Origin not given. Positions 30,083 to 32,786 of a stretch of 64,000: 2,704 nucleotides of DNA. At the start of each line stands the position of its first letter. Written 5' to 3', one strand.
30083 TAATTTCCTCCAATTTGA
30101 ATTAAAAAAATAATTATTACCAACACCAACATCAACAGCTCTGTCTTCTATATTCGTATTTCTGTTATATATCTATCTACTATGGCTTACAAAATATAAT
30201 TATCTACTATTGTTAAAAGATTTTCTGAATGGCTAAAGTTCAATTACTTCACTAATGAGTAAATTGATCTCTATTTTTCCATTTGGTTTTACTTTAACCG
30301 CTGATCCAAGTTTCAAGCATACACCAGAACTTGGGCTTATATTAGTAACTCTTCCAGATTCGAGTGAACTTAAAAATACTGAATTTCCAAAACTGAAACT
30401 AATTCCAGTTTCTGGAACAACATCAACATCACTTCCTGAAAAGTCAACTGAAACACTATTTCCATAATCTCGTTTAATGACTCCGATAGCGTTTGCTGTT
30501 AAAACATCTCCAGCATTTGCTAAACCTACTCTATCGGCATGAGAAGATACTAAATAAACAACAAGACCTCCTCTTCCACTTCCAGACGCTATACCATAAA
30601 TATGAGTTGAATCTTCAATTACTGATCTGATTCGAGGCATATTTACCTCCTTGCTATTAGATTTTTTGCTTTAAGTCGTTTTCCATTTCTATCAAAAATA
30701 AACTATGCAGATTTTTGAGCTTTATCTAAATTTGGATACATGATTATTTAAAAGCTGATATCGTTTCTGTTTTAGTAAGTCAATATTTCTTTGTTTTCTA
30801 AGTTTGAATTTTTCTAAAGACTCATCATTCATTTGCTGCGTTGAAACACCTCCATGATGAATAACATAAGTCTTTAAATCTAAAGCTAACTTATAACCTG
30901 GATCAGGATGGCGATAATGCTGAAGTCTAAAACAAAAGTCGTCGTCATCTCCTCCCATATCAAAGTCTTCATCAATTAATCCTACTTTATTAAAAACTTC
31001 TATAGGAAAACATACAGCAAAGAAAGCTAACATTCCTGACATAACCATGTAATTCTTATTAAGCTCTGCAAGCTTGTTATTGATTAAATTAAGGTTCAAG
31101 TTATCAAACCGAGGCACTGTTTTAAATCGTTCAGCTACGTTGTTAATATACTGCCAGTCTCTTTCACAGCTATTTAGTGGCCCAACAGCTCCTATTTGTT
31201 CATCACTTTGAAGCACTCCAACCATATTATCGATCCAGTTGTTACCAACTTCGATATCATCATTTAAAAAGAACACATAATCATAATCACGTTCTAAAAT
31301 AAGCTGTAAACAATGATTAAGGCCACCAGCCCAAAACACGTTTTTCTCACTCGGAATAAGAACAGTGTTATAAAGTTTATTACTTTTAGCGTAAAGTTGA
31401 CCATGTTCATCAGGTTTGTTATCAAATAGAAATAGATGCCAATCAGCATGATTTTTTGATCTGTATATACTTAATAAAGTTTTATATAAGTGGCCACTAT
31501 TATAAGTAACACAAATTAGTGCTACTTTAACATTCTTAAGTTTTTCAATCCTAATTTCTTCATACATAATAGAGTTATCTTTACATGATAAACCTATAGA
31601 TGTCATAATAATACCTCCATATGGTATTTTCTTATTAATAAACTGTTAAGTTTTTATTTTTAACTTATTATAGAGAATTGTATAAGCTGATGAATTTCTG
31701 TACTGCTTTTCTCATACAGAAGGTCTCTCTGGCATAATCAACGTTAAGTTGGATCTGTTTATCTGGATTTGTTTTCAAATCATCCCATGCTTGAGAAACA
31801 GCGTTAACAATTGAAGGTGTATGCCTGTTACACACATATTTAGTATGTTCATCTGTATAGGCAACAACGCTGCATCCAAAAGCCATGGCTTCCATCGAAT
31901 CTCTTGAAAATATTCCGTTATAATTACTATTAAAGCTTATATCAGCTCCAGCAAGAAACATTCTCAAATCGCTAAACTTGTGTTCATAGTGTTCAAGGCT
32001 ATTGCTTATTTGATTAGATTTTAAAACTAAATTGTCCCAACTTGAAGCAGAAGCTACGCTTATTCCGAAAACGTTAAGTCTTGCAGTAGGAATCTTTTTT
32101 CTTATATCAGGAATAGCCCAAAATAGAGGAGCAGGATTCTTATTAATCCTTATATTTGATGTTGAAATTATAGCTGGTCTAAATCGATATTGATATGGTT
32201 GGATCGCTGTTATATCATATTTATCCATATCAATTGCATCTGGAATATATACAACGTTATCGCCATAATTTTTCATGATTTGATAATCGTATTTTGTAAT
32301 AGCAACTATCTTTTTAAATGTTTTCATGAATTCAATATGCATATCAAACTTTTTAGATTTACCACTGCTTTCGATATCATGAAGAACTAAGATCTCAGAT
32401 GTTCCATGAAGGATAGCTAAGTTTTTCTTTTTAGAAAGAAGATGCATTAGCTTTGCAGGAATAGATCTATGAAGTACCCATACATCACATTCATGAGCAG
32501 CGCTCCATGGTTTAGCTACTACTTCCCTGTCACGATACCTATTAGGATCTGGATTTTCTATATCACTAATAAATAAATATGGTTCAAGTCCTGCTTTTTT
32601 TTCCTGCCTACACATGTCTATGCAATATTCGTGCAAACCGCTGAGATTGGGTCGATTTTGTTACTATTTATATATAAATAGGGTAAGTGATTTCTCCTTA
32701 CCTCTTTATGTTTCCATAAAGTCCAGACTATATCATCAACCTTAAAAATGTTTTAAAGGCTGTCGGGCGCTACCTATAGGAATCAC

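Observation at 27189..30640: Modular fibre locus: swapped N- and C-terminal domains and approx. 80-bp recombinogenic repeats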

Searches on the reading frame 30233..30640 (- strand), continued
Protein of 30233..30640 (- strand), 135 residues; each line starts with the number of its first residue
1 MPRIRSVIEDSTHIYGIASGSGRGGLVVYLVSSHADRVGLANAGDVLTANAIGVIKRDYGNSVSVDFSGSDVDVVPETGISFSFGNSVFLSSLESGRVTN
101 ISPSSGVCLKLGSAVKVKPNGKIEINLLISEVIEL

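Call 124: find_related_loci(query=A6, collection=metagenome_contigs, flank=7000)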
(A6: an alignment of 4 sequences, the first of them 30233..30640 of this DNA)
Query A6 (135 aa) in metagenome_contigs; peptide patterns used: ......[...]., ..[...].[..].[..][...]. (x = any residue, [..] = any of these).
56 stretches matched a pattern; 2 encode a relative of the query (tblastn E <= 1e-3); 2 distinct loci.
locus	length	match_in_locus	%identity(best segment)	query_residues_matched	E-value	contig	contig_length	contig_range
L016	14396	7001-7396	71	3-135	1e-62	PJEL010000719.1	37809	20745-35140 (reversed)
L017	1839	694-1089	52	1-135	1e-33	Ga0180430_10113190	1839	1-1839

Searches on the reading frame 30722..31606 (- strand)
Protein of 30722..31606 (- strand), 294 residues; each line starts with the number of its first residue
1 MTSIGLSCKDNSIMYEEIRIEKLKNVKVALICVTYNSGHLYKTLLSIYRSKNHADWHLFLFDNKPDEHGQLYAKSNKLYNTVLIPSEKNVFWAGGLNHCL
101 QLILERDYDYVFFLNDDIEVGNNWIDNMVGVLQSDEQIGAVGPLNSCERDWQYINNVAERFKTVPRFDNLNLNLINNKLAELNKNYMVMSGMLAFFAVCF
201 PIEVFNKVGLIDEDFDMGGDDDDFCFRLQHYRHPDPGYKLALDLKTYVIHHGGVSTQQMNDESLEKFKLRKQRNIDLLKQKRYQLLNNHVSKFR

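Call 7: search_protein_families(library=phrogs, proteins=[window:30722-31606:-], max_evalue=0.01)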
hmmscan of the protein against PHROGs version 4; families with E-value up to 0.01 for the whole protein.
window:30722-31606:- (294 aa): 1 family
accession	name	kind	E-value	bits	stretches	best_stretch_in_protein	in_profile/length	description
phrog_2456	-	moron, auxiliary metabolic gene and host takeover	0.0017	19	1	33-124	10-95/239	glycosyltransferase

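Call 8: search_protein_families(library=pfam, proteins=[window:30722-31606:-], max_evalue=0.01)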
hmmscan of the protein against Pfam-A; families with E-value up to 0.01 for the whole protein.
window:30722-31606:- (294 aa): 1 family
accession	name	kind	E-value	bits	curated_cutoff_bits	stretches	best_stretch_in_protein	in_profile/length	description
PF00535.33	Glycos_transf_2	-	1.4e-07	32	23.3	1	31-159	3-130/168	Glycosyl transferase family 2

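Call 105: search_solved_structures(query=window:30722-31606:-, max_evalue=0.1)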
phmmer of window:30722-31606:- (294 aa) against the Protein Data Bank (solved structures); distinct sequences matched with E-value up to 0.1: 0.

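Call 106: search_protein_families(library=ncbifam, proteins=[window:30722-31606:-], max_evalue=0.01)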
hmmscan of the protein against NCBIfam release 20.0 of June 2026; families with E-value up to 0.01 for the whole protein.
window:30722-31606:- (294 aa): 3 families
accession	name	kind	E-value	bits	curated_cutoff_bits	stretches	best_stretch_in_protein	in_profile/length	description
TIGR01556.1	rhamnosyltran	subfamily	8.4e-11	41.6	200.55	1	33-231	1-186/281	rhamnosyltransferase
NF050113.1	gal_furan_GlfT1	equivalog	0.00032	20.1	330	1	30-144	3-116/290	galactofuranosyltransferase GlfT1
NF038299.1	EPS_HpsN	equivalog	0.0022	17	425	1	27-252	2-222/317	hormogonium polysaccharide biosynthesis glycosyltransferase HpsN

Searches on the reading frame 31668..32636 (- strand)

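Call 7: search_protein_families(library=phrogs, proteins=[window:31668-32636:-], max_evalue=0.01)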
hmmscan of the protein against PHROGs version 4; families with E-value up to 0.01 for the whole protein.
window:31668-32636:- (322 aa): 1 family
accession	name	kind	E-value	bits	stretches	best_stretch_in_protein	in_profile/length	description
phrog_2170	-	moron, auxiliary metabolic gene and host takeover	4.9e-06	26.8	1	95-260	115-284/374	glycosyltransferase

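Call 8: search_protein_families(library=pfam, proteins=[window:31668-32636:-], max_evalue=0.01)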
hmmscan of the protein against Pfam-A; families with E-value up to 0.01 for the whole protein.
window:31668-32636:- (322 aa): 2 families
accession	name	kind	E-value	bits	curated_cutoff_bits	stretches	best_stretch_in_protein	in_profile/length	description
PF13692.12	Glyco_trans_1_4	-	4.9e-06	27.3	27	1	154-264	2-110/142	Glycosyl transferases group 1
PF00534.26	Glycos_transf_1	-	0.00012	22.1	26.4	1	154-265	16-127/172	Glycosyl transferases group 1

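Call 106: search_protein_families(library=ncbifam, proteins=[window:31668-32636:-], max_evalue=0.01)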
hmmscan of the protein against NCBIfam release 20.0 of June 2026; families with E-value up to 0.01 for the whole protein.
window:31668-32636:- (322 aa): 0 families
